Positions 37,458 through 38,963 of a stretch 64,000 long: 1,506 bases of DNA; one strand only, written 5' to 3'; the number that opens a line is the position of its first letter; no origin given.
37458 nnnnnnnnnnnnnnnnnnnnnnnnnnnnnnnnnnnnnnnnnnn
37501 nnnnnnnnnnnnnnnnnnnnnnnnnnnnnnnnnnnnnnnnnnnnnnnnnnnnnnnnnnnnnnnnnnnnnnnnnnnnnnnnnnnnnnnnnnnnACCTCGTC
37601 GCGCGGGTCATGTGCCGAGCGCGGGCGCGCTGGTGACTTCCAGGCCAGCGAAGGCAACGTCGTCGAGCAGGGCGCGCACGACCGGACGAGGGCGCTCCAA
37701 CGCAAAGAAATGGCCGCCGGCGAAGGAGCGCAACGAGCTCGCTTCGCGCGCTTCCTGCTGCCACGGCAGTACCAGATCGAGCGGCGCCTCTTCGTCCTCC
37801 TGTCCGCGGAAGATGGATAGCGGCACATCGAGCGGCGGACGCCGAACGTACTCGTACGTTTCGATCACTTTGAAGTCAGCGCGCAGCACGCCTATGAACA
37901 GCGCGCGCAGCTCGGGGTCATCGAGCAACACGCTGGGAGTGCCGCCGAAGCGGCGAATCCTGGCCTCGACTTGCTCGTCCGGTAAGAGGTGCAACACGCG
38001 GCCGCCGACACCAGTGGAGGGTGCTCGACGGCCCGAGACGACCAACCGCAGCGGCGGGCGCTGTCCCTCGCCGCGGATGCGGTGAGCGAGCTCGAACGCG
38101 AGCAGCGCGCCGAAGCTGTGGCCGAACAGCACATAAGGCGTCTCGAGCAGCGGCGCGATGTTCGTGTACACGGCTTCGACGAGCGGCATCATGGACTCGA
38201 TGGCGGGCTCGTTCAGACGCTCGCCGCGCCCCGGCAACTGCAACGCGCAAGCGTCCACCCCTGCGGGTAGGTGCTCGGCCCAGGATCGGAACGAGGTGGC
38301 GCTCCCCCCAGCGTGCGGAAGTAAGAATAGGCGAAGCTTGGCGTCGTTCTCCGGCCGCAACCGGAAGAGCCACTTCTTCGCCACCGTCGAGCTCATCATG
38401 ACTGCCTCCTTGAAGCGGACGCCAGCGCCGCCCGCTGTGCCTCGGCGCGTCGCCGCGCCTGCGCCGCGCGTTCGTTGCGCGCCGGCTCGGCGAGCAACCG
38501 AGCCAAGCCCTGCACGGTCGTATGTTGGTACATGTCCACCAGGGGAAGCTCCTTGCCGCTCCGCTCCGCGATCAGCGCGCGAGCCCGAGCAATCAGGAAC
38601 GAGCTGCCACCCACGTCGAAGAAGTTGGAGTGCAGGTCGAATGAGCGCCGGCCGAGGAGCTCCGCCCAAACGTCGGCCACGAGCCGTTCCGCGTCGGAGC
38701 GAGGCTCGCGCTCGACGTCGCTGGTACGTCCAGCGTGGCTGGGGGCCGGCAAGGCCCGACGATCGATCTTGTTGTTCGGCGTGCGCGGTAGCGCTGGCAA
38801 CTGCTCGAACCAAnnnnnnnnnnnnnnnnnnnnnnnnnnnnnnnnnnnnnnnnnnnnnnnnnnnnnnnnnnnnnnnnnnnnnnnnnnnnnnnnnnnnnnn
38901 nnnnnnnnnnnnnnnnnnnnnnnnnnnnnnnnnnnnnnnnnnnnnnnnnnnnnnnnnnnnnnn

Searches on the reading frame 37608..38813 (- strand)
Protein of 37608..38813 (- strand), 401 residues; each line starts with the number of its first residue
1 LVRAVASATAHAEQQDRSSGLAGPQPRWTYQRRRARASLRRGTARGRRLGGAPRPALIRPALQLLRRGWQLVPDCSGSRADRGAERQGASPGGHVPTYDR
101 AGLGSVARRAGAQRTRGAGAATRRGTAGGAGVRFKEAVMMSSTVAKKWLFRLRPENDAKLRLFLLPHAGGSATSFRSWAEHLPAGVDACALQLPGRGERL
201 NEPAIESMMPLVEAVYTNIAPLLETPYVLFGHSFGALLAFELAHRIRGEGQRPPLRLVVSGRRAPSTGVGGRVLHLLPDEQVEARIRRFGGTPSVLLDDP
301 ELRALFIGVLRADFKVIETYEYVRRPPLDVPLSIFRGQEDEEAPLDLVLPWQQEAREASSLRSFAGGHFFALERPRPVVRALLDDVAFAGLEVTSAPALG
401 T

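Call 8: search_protein_families(library=pfam, proteins=[window:37608-38813:-], max_evalue=0.00001)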
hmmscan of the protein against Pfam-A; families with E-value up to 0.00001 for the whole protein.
window:37608-38813:- (401 aa): 2 families
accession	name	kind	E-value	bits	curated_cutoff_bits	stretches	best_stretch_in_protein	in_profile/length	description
PF00975.26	Thioesterase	-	1.2e-47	163.5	26.4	1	161-382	2-222/226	Thioesterase domain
PF12697.13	Abhydrolase_6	-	3.1e-09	38.2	26.3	1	167-381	5-217/217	Alpha/beta hydrolase family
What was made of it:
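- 37608..38399 (-): Discrete type II (editing) thioesterase, 263 aa; its start overlaps the M1 stop. Pfam Thioesterase at 1.2e-47 (call 8).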
